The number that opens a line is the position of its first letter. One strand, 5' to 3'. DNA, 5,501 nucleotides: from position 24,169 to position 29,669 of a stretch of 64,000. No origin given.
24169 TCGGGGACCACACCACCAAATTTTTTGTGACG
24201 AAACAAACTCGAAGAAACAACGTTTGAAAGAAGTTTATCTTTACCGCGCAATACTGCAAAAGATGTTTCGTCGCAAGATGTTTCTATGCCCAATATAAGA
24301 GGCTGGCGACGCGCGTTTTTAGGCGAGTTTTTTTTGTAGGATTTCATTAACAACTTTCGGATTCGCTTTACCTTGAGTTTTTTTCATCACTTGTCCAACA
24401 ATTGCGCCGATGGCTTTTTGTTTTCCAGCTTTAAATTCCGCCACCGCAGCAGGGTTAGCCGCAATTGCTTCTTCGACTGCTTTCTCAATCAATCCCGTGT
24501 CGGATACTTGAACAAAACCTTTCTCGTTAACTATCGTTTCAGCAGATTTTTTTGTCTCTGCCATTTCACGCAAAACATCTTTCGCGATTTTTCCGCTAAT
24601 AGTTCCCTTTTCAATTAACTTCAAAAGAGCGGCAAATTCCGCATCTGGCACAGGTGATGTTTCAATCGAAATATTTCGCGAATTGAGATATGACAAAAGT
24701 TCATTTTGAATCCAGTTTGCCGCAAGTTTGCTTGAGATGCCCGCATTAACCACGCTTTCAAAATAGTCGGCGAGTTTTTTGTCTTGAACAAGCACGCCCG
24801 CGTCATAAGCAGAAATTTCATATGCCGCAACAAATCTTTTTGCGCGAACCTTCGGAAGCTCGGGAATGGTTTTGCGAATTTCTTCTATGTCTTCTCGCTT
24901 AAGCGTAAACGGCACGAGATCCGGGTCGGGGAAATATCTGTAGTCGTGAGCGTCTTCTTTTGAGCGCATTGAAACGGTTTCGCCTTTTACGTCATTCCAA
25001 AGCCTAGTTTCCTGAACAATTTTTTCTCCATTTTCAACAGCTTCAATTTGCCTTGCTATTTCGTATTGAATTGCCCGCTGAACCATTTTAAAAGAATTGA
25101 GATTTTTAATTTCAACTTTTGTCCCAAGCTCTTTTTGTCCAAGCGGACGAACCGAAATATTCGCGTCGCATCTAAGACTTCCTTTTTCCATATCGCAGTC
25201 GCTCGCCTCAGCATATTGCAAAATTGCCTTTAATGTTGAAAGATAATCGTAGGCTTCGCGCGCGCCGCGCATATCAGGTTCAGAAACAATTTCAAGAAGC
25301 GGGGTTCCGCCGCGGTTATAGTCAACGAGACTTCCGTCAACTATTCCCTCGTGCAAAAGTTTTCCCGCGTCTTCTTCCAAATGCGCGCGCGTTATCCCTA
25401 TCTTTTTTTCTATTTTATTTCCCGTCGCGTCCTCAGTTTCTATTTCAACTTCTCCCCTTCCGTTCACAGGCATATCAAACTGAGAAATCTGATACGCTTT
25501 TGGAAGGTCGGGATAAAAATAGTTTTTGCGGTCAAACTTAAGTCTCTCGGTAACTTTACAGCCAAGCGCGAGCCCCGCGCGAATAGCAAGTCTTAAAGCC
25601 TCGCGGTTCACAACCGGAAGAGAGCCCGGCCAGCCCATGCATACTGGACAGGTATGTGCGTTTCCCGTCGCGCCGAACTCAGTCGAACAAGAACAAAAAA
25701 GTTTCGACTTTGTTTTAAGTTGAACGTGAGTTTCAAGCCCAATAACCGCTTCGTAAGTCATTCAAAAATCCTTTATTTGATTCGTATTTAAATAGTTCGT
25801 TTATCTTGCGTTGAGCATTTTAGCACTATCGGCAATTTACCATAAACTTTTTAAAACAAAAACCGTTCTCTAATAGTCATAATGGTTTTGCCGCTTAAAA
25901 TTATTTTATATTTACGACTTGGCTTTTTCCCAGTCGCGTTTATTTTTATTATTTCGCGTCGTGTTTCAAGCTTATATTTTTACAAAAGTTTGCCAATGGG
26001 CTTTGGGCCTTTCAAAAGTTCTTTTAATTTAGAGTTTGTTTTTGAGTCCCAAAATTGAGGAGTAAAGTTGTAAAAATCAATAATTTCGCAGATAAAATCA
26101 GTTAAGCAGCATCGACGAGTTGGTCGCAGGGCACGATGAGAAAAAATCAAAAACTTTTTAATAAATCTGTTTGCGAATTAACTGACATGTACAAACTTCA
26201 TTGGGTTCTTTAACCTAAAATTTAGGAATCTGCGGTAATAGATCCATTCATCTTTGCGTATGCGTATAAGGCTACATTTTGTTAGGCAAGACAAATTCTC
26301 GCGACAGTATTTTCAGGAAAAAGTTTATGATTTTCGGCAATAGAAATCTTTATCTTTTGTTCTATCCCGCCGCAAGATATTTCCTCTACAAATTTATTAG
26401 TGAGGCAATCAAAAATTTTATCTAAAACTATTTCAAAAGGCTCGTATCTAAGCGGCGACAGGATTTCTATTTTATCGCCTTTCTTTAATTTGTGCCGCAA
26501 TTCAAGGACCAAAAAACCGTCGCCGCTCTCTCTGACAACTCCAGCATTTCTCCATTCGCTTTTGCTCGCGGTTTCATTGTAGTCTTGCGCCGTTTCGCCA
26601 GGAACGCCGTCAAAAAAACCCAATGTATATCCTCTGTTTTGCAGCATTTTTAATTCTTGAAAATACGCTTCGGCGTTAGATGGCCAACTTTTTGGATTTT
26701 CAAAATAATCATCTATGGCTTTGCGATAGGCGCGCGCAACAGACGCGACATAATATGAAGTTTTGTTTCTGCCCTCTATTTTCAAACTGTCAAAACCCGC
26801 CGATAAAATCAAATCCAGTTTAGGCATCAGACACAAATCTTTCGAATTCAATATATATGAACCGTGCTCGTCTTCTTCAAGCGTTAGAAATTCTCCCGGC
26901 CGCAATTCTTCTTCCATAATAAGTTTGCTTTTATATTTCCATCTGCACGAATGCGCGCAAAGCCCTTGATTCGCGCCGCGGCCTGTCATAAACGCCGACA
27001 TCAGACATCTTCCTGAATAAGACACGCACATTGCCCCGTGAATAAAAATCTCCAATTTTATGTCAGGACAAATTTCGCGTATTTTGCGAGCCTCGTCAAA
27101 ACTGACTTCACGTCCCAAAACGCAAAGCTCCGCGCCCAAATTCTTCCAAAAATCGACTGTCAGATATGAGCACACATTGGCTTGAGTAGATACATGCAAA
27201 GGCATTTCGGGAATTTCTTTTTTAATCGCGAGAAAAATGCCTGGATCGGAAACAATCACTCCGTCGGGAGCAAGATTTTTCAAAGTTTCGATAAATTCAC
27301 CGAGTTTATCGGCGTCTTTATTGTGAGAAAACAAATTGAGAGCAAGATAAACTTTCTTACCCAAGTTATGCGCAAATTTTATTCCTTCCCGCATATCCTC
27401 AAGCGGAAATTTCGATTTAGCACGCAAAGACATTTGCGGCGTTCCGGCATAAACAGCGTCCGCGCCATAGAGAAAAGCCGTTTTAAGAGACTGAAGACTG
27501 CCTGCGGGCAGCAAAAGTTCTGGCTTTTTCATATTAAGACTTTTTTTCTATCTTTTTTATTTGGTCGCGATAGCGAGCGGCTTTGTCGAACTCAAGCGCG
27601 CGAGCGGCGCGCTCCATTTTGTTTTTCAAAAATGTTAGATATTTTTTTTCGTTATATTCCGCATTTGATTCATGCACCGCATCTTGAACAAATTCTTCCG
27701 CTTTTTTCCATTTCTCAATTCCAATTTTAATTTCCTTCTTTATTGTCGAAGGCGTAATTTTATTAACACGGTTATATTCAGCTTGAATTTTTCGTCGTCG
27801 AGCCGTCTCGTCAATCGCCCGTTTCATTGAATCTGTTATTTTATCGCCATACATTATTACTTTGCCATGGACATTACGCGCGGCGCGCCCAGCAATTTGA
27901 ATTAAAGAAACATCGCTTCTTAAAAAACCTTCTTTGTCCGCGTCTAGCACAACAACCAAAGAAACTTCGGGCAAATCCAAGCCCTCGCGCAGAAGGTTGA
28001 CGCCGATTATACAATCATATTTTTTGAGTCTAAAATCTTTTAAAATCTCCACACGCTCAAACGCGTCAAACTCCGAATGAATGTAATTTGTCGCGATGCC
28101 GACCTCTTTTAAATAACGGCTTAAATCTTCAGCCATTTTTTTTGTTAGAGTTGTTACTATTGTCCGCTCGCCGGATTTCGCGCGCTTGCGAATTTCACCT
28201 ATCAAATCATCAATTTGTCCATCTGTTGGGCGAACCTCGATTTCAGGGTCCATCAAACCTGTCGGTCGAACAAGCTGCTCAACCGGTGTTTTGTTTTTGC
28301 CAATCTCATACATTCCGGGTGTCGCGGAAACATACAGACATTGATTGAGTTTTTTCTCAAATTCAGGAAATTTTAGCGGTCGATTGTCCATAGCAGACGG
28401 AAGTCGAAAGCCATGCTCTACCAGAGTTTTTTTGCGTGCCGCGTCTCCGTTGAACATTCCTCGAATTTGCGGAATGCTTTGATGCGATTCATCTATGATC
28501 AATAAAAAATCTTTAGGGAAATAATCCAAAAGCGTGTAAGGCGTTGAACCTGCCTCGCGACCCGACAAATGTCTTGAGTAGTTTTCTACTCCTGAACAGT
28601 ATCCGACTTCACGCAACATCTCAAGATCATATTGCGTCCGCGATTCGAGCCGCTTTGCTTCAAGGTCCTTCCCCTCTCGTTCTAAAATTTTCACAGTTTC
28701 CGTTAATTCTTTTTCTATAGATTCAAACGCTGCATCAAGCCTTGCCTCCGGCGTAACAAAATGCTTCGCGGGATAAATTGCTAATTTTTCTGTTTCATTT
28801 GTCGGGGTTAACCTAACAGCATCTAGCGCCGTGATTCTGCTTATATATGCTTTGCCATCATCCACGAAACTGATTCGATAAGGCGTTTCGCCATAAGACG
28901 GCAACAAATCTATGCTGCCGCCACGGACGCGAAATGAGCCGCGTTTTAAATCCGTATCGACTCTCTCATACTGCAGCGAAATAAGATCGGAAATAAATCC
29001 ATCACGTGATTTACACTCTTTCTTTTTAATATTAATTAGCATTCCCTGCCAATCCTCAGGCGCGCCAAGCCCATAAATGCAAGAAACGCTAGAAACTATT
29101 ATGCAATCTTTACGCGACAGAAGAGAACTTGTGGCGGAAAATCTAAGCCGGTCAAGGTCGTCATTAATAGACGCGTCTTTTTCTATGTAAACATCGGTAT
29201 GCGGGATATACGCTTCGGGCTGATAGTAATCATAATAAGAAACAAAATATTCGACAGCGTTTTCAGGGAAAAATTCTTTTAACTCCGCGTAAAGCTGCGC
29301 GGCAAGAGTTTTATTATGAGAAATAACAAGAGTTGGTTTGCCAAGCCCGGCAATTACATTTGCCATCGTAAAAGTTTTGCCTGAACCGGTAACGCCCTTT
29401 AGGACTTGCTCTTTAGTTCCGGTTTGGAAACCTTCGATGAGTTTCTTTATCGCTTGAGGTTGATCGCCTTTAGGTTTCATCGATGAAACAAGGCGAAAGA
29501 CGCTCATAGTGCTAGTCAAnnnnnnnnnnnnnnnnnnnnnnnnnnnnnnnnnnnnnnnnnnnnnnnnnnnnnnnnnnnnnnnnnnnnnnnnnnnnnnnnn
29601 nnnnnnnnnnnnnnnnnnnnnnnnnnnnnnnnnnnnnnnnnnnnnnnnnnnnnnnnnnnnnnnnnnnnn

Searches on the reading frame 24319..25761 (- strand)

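Call 26: search_protein_families(library=pfam, proteins=[window:24319-25761:-], max_evalue=0.00001)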
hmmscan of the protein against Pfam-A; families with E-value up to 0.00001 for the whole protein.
window:24319-25761:- (480 aa): 2 families
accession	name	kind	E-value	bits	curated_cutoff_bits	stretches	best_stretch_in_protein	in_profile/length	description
PF02934.20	GatB_N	-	1.3e-120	402.2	23.4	1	6-292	2-276/277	GatB/GatE catalytic domain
PF02637.23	GatB_Yqey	-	7.6e-57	191.8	27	1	332-479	1-148/148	GatB domain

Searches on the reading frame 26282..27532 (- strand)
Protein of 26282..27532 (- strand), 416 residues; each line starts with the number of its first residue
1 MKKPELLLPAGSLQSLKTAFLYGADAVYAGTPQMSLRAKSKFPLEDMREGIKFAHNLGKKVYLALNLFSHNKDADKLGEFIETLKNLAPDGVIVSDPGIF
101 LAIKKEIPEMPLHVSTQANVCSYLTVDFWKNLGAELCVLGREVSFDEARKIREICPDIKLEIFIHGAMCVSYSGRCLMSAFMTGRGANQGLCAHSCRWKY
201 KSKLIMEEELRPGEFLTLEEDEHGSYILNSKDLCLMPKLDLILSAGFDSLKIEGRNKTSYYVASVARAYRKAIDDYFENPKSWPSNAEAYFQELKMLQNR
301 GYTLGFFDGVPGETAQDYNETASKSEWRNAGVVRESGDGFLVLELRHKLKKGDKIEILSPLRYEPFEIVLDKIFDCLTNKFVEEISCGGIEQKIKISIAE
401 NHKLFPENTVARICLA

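Call 26: search_protein_families(library=pfam, proteins=[window:26282-27532:-], max_evalue=0.00001)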
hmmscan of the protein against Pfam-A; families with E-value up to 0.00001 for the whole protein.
window:26282-27532:- (416 aa): 2 families
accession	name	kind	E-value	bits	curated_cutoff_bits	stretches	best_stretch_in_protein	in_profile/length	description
PF01136.24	Peptidase_U32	-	5.2e-83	278.3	22.4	1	75-311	2-231/233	Peptidase family U32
PF16325.11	Peptidase_U32_C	-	2.2e-06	28.2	28.2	1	326-388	2-64/83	Peptidase family U32 C-terminal domain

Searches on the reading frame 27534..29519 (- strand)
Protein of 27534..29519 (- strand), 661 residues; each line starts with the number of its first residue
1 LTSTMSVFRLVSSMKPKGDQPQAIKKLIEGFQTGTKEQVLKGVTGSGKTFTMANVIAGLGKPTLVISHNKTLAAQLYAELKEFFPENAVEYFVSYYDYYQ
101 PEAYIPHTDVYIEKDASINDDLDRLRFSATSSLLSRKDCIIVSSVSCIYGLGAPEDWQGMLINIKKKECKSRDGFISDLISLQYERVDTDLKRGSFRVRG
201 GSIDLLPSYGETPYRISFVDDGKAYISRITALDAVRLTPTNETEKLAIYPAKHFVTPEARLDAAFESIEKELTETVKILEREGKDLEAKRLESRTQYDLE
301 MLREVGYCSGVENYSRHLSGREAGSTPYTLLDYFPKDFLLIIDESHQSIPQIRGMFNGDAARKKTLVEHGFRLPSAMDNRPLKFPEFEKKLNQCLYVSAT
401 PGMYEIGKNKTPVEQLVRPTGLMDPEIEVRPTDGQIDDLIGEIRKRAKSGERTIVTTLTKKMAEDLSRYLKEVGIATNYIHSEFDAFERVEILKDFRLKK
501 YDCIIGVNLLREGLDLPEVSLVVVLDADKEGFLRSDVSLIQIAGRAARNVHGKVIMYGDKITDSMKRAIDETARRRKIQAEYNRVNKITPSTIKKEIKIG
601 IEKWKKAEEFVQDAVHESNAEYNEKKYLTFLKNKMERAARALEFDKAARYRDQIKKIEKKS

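Call 26: search_protein_families(library=pfam, proteins=[window:27534-29519:-], max_evalue=0.00001)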
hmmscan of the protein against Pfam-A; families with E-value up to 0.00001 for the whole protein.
window:27534-29519:- (661 aa): 6 families
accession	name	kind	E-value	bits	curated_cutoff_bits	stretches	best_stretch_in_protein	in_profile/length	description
PF12344.14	UvrB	-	6.5e-21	74.3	27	1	556-598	1-43/43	Ultra-violet resistance protein B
PF17757.6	UvrB_inter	-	4.4e-20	72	22.9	1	162-254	1-91/91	UvrB interaction domain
PF00271.37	Helicase_C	-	1.5e-19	70.7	23.5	1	437-549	4-109/110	Helicase conserved C-terminal domain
PF04851.21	ResIII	-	8.1e-15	55.5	22.5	1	14-122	2-114/164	Type III restriction enzyme, res subunit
PF02151.25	UVR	-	1.5e-10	40.9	21.5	1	625-660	1-36/36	UvrB/uvrC motif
PF00270.35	DEAD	-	9.4e-09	35.7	26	1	19-162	3-143/167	DEAD/DEAH box helicase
